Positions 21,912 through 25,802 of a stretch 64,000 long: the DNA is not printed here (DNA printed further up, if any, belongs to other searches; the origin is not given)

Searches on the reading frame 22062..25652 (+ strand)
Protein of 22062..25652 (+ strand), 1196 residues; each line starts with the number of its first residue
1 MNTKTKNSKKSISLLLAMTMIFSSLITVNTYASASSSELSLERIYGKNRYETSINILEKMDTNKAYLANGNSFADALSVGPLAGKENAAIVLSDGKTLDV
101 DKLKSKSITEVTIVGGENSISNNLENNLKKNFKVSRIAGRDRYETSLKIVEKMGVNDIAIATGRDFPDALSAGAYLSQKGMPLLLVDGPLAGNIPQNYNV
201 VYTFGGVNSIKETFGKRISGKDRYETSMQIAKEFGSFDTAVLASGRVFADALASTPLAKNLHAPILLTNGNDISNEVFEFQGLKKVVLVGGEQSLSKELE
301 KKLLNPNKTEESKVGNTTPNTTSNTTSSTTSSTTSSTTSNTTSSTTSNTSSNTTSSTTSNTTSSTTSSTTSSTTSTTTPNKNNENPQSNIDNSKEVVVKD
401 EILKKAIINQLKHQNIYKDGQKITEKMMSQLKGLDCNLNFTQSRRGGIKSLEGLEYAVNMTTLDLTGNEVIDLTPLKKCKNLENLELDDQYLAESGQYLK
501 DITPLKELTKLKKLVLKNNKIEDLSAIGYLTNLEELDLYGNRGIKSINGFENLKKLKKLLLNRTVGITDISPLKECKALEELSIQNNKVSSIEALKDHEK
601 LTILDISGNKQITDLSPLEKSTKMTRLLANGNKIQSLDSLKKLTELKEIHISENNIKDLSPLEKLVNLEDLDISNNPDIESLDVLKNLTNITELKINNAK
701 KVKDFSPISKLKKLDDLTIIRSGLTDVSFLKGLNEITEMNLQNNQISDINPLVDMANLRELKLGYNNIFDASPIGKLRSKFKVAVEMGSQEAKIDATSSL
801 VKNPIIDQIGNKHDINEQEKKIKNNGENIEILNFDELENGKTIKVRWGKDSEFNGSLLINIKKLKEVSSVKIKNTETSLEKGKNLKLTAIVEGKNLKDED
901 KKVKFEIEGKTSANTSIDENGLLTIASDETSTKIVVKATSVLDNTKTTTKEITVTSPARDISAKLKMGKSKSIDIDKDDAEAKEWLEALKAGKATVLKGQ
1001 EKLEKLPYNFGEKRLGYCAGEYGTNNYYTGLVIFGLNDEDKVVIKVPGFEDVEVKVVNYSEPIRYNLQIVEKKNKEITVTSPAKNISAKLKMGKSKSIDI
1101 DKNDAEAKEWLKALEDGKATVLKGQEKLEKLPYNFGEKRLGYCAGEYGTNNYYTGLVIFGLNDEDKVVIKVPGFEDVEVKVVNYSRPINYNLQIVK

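Call 5: search_protein_families(library=pfam, proteins=[window:22062-25652:+], max_evalue=0.01)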
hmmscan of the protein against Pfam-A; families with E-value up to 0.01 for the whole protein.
window:22062-25652:+ (1196 aa): 10 families
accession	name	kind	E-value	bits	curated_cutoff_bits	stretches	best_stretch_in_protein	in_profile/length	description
PF04122.17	CW_binding_2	-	2e-64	214.5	24.9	3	217-300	1-73/73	Cell wall binding domain 2 (CWB2)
PF12799.13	LRR_4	-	9.2e-44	146.9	27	10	578-619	2-43/44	Leucine Rich repeats (2 copies)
PF13855.12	LRR_8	-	7.9e-17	61.2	27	4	727-768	18-61/61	Leucine rich repeat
PF23952.1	LRR_EndoS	-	8.7e-12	45.7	27.9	3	581-676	27-116/116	Endo-beta-N-acetylglucosaminidase EndoS LRR domain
PF23598.1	LRR_14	-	1.2e-11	44.5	40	2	467-637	9-172/353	Leucine-rich repeat region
PF14580.12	LRR_9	-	5.5e-07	29.8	30.5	1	515-593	48-129/175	Leucine-rich repeat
PF13516.12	LRR_6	-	2.6e-06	27.5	23.4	0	600-614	4-17/24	Leucine Rich repeat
PF25019.1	LRR_R13L1-DRL21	-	1.7e-05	25.2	27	0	656-720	61-125/127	R13L1/DRL21 LRRs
PF02368.24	Big_2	-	6.3e-05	23.3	22.8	1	867-933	2-63/79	Bacterial Ig-like domain (group 2)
PF00560.39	LRR_1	-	0.00058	19.9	20.6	0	532-553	1-23/23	Leucine Rich Repeat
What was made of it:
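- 22062..25652 (+): Strain-variable module right of T2: a CWB2 / leucine-rich-repeat / Big_2 surface protein gene, present only in the window clade. Call 5.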
